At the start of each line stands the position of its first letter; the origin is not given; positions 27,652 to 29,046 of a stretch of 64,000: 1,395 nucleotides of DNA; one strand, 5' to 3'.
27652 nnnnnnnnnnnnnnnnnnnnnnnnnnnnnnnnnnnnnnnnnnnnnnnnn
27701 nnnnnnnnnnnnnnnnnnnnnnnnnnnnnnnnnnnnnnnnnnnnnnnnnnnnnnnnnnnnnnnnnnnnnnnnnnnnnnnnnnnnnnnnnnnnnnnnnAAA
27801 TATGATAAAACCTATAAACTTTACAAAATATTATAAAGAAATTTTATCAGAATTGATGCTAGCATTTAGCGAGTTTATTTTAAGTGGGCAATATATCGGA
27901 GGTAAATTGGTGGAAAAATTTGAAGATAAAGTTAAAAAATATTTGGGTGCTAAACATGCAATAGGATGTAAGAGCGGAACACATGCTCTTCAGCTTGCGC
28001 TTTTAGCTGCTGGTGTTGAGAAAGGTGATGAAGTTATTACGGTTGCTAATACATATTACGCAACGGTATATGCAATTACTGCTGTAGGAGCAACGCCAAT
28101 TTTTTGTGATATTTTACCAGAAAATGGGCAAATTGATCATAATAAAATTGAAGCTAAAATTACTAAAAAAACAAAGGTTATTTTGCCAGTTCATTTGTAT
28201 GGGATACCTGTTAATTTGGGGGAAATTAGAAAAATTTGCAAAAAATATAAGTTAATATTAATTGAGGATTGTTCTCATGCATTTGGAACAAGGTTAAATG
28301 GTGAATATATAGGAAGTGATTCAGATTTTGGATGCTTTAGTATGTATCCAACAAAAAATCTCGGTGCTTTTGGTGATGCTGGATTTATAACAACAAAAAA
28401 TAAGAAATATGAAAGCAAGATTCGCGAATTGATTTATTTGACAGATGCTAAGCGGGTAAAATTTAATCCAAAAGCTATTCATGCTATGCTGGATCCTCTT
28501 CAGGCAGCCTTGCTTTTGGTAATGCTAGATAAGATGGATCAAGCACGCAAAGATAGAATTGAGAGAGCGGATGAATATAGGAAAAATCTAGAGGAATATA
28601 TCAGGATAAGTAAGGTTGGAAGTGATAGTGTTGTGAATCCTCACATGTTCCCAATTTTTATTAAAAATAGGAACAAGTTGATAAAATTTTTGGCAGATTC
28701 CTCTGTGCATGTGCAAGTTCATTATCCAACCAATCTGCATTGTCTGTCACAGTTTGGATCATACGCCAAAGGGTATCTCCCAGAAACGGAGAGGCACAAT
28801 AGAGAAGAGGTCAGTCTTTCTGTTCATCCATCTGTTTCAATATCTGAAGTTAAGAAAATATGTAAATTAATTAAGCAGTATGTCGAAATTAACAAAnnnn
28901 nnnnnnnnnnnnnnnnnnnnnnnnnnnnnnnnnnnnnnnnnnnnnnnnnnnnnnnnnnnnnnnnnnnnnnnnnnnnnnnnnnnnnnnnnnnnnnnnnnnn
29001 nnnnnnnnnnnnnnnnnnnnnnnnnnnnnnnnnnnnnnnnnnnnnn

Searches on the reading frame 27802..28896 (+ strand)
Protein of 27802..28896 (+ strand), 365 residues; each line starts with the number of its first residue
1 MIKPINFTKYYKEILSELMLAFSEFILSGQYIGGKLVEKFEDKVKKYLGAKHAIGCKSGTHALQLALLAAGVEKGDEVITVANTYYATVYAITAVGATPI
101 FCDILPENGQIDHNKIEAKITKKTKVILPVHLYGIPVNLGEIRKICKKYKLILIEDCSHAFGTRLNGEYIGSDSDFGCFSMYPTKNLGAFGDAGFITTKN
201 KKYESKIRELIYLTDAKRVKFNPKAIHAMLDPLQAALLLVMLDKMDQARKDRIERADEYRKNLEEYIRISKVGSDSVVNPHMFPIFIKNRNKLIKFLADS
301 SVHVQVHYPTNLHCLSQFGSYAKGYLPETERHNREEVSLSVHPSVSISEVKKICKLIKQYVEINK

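Call 3: search_protein_families(library=pfam, proteins=[window:27802-28896:+], max_evalue=1)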
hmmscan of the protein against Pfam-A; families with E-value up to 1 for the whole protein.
window:27802-28896:+ (365 aa): 8 families
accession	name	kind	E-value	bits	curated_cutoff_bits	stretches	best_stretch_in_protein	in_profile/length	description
PF01041.23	DegT_DnrJ_EryC1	-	6.5e-90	302.4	19.8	1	17-357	6-359/360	DegT/DnrJ/EryC1/StrS aminotransferase family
PF00155.27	Aminotran_1_2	-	1.4e-10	41.3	19.7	1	30-274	37-300/361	Aminotransferase class I and II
PF00266.25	Aminotran_5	-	5.2e-09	36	21.5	1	35-180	43-198/371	Aminotransferase class-V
PF01212.27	Beta_elim_lyase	-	5.8e-08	32.8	27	1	31-153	28-165/288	Beta-eliminating lyase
PF01053.26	Cys_Met_Meta_PP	-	8e-06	25.1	27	1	37-238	54-241/381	Cys/Met metabolism PLP-dependent enzyme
PF25677.1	Chimallin_Phikzvirus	-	0.077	11.5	27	1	208-247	542-581/627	Phikzvirus chimallin family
PF06838.17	Met_gamma_lyase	-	0.086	11.8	24.2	1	58-128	81-160/405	Methionine gamma-lyase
PF03812.18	KdgT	-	0.17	11.7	25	1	5-104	207-301/305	2-keto-3-deoxygluconate permease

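Call 4: search_protein_families(library=ncbifam, proteins=[window:27802-28896:+], max_evalue=1)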
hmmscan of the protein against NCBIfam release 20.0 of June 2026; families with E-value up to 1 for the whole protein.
window:27802-28896:+ (365 aa): 45 families (the best 25 are shown)
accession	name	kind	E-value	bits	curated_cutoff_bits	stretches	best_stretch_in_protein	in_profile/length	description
TIGR03588.1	PseC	equivalog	3e-60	204.1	423.5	1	28-359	22-378/380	UDP-4-amino-4,6-dideoxy-N-acetyl-beta-L-altrosamine transaminase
NF008687.0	PRK11706.1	equivalog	3.2e-50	171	375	1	29-361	24-374/375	dTDP-4-amino-4,6-dideoxygalactose transaminase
TIGR04181.1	NHT_00031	hypoth_equivalog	2.1e-48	165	420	1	34-339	29-356/359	LegC family aminotransferase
NF008658.2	PRK11658.1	equivalog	3.3e-48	164.2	631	1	17-362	15-378/379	UDP-4-amino-4-deoxy-L-arabinose aminotransferase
TIGR04427.1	PLP_DesI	equivalog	2.1e-46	158.8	650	1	33-360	50-382/390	dTDP-4-dehydro-6-deoxyglucose aminotransferase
TIGR02379.1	ECA_wecE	subfamily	3.4e-42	144.6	434.85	1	16-361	15-375/376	dTDP-4-amino-4,6-dideoxy-D-glucose transaminase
NF011936.0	PRK15407.1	equivalog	5.2e-41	140.8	423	2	28-207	58-244/440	lipopolysaccharide biosynthesis protein RfbH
NF006569.0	PRK09082.1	subfamily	3.2e-07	29.8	420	1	37-128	77-168/386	methionine aminotransferase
NF006488.0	PRK08912.1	equivalog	4.9e-07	29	498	1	59-128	96-164/387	aminotransferase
NF004770.0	PRK06108.1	subfamily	9.9e-07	27.9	422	1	41-128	87-175/396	pyridoxal phosphate-dependent aminotransferase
NF005817.0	PRK07683.1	equivalog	1.4e-06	27.3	575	1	50-129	89-168/387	aminotransferase A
NF004975.0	PRK06348.1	equivalog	1.5e-06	27.4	549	1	45-156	84-201/384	pyridoxal phosphate-dependent aminotransferase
NF004621.0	PRK05957.1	equivalog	1.5e-06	27.2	498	1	51-158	89-201/389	pyridoxal phosphate-dependent aminotransferase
NF005816.0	PRK07682.1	equivalog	1.6e-06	27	620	1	56-158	96-204/390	aminotransferase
NF006810.0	PRK09331.1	subfamily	3.7e-06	26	301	1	37-259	67-295/397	Sep-tRNA:Cys-tRNA synthetase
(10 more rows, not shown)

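Call 36: search_protein_families(library=padloc, proteins=[window:27802-28896:+], max_evalue=0.01)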
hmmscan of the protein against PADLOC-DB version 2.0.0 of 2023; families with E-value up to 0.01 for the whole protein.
window:27802-28896:+ (365 aa): 2 families
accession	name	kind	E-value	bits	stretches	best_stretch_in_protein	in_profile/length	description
PDLC02657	DndA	-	0.002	15.5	1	41-163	49-181/372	DndA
PDLC02759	SspA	-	0.0076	13.6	0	38-163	44-179/374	SspA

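Call 87: search_solved_structures(query=window:27802-28896:+, max_evalue=1e-30)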
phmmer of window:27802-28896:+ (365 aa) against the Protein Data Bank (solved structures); distinct sequences matched with E-value up to 1e-30: 30.
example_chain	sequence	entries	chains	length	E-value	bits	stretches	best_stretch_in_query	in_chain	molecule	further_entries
7b0d_A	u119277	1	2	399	6.1e-73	249.1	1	3-361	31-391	Glutamine--scyllo-inositol transaminase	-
7n63_A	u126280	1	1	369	2.6e-64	220.7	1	1-362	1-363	Putative aminotransferase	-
5u1z_A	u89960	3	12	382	1.5e-56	195.2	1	14-359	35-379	Putative aminotransferase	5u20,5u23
5u21_A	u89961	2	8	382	8.8e-56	192.7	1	14-359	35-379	Putative aminotransferase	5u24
3uwc_A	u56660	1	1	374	2.1e-55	191.4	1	22-360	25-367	Nucleotide-sugar aminotransferase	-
2oga_A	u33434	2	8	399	3.5e-54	187.4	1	8-362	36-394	Transaminase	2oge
3frk_A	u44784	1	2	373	2.9e-53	184.4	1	6-353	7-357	QdtB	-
3nyu_A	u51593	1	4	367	3.2e-50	174.4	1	16-357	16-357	Aminotransferase WbpE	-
3nu7_A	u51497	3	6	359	4.1e-50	174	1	16-356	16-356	Aminotransferase WbpE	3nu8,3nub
3nys_A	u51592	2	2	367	2.2e-49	171.6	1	16-357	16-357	Aminotransferase WbpE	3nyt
8e77_A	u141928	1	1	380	2.3e-49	171.6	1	15-355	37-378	DegT/DnrJ/EryC1/StrS aminotransferase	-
8e75_A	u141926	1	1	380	2.3e-49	171.6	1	15-355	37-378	DegT/DnrJ/EryC1/StrS aminotransferase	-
7kz3_A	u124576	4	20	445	1e-45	159.6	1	19-351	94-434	Aminotransferase class I/II-fold pyridoxal phosphate-dependent enzyme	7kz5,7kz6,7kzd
4k2b_A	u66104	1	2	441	8.1e-45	156.6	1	16-355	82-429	NTD biosynthesis operon protein NtdA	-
4k2i_A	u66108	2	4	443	8.2e-45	156.6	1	16-355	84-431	NTD biosynthesis operon protein NtdA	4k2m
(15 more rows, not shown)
